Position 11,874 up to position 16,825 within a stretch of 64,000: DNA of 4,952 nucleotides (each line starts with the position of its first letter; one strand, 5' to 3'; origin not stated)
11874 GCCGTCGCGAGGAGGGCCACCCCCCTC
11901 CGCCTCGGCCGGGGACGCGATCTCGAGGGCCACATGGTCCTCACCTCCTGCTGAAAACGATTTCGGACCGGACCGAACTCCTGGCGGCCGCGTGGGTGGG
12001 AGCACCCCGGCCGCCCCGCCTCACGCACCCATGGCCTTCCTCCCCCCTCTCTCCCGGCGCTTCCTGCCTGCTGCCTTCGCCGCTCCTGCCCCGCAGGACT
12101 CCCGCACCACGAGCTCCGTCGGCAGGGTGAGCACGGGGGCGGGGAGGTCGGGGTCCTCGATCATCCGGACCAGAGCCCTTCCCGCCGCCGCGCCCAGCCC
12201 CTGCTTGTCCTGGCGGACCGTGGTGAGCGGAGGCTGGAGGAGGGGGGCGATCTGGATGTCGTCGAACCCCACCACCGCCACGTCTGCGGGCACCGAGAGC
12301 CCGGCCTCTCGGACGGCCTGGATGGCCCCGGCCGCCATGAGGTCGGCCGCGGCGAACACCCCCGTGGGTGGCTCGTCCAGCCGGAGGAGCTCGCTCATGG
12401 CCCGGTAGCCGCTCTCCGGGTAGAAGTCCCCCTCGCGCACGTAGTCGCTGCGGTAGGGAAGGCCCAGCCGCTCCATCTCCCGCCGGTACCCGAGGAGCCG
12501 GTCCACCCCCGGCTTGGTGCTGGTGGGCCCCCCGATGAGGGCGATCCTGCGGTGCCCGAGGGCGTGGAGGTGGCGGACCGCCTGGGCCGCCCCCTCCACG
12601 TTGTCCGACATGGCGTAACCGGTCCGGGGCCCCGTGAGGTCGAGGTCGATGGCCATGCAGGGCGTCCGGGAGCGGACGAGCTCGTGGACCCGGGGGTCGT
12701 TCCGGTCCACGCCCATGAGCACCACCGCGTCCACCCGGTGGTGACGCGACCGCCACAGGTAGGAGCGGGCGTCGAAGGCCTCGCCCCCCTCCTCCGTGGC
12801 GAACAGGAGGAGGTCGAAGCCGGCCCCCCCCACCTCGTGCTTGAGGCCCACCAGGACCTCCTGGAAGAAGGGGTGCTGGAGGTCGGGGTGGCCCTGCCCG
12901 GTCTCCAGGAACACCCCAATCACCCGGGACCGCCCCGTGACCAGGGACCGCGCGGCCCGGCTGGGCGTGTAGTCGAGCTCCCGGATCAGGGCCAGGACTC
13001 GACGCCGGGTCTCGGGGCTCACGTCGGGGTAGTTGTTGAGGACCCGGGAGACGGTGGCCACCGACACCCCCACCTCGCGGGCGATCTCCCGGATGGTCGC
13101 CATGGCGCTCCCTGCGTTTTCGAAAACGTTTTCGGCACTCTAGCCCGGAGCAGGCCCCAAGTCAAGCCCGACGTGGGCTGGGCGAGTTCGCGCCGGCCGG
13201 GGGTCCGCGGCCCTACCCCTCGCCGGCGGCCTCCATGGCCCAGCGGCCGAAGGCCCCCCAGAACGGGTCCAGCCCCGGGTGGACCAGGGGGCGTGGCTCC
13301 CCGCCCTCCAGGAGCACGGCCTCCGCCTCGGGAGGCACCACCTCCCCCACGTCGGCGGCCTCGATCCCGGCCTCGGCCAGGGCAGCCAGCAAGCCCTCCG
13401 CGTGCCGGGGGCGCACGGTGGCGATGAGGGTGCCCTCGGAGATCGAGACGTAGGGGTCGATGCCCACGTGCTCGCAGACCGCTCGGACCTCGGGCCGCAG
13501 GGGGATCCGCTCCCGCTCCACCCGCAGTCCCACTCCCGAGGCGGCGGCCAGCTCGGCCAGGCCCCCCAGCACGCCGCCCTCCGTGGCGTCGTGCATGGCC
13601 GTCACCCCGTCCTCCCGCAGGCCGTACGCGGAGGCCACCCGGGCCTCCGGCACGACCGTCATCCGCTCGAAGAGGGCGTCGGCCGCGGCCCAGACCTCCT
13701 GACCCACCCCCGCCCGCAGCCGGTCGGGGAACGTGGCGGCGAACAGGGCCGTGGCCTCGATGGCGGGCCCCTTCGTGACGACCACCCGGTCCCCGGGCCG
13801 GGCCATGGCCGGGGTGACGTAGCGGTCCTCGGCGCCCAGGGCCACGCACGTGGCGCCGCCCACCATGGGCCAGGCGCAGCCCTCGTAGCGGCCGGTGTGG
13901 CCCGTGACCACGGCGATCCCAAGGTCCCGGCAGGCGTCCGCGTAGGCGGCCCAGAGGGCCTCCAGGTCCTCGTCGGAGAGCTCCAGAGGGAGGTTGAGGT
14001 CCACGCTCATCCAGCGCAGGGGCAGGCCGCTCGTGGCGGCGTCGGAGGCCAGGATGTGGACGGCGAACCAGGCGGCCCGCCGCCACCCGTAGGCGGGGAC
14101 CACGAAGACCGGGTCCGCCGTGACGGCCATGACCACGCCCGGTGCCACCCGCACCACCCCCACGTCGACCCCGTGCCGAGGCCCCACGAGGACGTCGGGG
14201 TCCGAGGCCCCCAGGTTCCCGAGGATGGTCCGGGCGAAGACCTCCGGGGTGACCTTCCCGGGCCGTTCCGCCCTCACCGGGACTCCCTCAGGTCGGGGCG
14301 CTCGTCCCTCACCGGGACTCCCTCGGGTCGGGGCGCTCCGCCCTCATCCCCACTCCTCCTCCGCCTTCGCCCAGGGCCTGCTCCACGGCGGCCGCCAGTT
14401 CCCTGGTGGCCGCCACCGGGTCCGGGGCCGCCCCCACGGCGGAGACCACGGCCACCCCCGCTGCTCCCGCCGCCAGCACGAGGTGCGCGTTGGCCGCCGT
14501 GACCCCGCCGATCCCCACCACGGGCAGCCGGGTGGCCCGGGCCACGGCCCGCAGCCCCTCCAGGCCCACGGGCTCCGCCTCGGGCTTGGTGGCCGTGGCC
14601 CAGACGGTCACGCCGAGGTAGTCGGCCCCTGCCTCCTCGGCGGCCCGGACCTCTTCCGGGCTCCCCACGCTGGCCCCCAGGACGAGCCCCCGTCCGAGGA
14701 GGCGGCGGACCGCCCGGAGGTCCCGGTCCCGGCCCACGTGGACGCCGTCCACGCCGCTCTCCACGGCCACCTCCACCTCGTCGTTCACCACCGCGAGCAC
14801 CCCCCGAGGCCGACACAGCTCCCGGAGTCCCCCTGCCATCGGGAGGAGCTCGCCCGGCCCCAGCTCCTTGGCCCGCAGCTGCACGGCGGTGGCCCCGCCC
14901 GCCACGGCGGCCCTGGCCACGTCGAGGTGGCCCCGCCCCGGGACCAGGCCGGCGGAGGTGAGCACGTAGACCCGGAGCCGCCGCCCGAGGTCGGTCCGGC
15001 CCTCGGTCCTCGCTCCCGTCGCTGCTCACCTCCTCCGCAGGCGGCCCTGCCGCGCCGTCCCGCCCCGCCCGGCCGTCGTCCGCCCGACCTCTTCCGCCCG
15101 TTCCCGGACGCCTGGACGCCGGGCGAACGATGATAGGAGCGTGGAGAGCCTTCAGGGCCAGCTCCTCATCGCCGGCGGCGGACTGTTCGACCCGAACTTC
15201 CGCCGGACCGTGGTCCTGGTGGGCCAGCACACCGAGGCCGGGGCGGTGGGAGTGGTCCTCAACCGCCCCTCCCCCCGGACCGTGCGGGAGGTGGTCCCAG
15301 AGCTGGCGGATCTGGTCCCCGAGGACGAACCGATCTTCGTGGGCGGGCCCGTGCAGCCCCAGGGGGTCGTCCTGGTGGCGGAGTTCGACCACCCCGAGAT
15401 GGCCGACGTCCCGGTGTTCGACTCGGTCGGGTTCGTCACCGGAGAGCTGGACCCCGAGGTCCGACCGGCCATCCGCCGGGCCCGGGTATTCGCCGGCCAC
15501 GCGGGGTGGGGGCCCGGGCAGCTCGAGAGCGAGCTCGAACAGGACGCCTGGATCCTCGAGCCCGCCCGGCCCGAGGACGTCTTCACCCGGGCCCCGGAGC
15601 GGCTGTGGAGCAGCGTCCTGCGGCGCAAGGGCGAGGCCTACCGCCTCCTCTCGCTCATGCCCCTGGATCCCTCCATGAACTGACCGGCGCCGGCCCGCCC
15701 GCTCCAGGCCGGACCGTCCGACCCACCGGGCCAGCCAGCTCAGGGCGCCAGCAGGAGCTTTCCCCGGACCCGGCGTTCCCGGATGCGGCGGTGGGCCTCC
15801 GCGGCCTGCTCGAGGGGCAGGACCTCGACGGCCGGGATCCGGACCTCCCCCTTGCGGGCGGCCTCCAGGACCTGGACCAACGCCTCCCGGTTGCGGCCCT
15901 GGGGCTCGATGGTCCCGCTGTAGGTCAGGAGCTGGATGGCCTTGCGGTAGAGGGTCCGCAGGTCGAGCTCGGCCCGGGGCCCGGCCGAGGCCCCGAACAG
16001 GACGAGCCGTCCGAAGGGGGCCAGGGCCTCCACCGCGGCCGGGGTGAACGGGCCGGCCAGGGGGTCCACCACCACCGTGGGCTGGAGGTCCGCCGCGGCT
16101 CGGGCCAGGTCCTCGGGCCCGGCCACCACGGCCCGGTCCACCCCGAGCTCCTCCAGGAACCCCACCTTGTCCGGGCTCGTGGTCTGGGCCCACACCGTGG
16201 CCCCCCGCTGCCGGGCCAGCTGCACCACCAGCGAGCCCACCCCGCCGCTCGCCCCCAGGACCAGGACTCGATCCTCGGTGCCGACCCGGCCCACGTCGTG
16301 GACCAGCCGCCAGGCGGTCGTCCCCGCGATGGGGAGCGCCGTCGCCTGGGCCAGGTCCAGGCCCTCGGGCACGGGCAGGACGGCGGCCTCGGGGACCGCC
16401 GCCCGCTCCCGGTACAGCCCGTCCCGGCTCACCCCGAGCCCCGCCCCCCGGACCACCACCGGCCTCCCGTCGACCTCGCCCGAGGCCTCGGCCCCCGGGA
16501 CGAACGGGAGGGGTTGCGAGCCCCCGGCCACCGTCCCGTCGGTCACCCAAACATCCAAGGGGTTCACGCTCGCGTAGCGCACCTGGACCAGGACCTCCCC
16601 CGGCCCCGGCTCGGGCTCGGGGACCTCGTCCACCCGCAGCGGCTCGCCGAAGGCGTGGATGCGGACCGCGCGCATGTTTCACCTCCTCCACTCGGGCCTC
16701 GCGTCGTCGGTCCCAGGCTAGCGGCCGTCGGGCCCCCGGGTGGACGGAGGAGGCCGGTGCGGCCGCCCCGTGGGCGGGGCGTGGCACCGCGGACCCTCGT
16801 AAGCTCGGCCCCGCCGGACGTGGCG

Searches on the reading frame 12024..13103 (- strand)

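Call 41: search_protein_families(library=pfam, proteins=[window:12024-13103:-], max_evalue=0.0001)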
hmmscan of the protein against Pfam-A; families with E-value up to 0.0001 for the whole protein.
window:12024-13103:- (360 aa): 5 families
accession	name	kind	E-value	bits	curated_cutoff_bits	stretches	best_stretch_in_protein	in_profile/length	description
PF13377.12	Peripla_BP_3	-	2.1e-45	155.3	26.5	1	176-337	1-167/167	Periplasmic binding protein-like domain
PF00532.27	Peripla_BP_1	-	2.7e-28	99.7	22.2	1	73-315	9-261/281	Periplasmic binding proteins and sugar binding domain of LacI family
PF00356.27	LacI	-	3.8e-19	68.7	27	1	3-48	1-46/46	Bacterial regulatory proteins, lacI family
PF13407.12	Peripla_BP_4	-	1.3e-11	44.9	35.1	1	75-315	8-254/258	Periplasmic binding protein domain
PF13384.12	HTH_23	-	1.1e-05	25.5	24.6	0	2-25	18-41/50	Homeodomain-like domain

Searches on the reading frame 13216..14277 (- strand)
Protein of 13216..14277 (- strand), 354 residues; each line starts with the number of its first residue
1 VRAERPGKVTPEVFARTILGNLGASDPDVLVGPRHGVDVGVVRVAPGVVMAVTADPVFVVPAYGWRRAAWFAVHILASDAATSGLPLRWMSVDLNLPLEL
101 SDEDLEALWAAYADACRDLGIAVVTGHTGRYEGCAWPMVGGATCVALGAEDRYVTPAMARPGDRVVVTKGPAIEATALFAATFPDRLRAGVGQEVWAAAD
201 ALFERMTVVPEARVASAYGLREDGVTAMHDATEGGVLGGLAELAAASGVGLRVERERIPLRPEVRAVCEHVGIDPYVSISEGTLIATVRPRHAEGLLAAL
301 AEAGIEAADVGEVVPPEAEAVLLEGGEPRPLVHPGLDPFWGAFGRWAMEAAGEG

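Call 41: search_protein_families(library=pfam, proteins=[window:13216-14277:-], max_evalue=0.0001)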
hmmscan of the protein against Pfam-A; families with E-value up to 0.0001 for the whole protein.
window:13216-14277:- (354 aa): 2 families
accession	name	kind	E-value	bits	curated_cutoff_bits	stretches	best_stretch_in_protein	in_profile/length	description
PF02769.27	AIRS_C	-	7e-24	85.2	23.1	1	160-320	1-152/156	AIR synthase related protein, C-terminal domain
PF00586.29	AIRS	-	4.2e-11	43.7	24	1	38-139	3-104/112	AIR synthase related protein, N-terminal domain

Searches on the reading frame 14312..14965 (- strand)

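Call 42: search_protein_families(library=pfam, proteins=[window:14312-14965:-], max_evalue=0.0001)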
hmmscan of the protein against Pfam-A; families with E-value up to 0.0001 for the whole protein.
window:14312-14965:- (218 aa): 1 family
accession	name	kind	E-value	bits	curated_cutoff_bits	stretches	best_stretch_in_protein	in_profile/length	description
PF02581.23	TMP-TENI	-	1.3e-50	171.7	27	1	10-177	11-180/180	Thiamine monophosphate synthase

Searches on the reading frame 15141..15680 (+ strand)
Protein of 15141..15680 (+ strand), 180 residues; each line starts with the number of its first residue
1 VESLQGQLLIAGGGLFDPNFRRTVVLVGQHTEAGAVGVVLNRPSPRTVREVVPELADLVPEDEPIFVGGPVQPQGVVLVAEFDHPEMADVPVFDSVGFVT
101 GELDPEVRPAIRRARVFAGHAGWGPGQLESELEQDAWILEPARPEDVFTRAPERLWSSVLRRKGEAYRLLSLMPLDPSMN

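Call 42: search_protein_families(library=pfam, proteins=[window:15141-15680:+], max_evalue=0.0001)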
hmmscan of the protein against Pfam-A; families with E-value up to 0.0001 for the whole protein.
window:15141-15680:+ (180 aa): 1 family
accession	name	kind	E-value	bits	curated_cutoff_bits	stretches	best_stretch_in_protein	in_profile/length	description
PF02622.21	DUF179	-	2.3e-35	122.4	27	1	15-164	3-157/157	AlgH-like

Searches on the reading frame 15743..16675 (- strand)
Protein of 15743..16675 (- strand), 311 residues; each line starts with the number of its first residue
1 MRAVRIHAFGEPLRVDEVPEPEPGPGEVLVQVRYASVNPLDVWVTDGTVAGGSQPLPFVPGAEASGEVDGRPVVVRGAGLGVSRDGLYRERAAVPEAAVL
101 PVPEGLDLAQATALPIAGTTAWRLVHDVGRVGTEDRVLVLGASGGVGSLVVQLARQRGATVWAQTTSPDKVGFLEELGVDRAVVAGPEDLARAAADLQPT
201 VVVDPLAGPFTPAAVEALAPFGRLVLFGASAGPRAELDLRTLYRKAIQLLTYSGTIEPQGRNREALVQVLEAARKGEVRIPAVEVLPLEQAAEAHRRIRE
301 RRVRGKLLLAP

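Call 42: search_protein_families(library=pfam, proteins=[window:15743-16675:-], max_evalue=0.0001)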
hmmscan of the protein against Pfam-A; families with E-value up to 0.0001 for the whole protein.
window:15743-16675:- (311 aa): 3 families
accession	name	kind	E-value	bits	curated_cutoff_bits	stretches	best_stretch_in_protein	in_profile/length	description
PF00107.32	ADH_zinc_N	-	2.7e-15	56.9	31.8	1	145-252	1-112/129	Zinc-binding dehydrogenase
PF13602.12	ADH_zinc_N_2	-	1e-14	56.1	27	1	177-309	1-134/134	Zinc-binding dehydrogenase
PF08240.17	ADH_N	-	2.1e-10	41.2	23.5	1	24-69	1-45/104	Alcohol dehydrogenase GroES-like domain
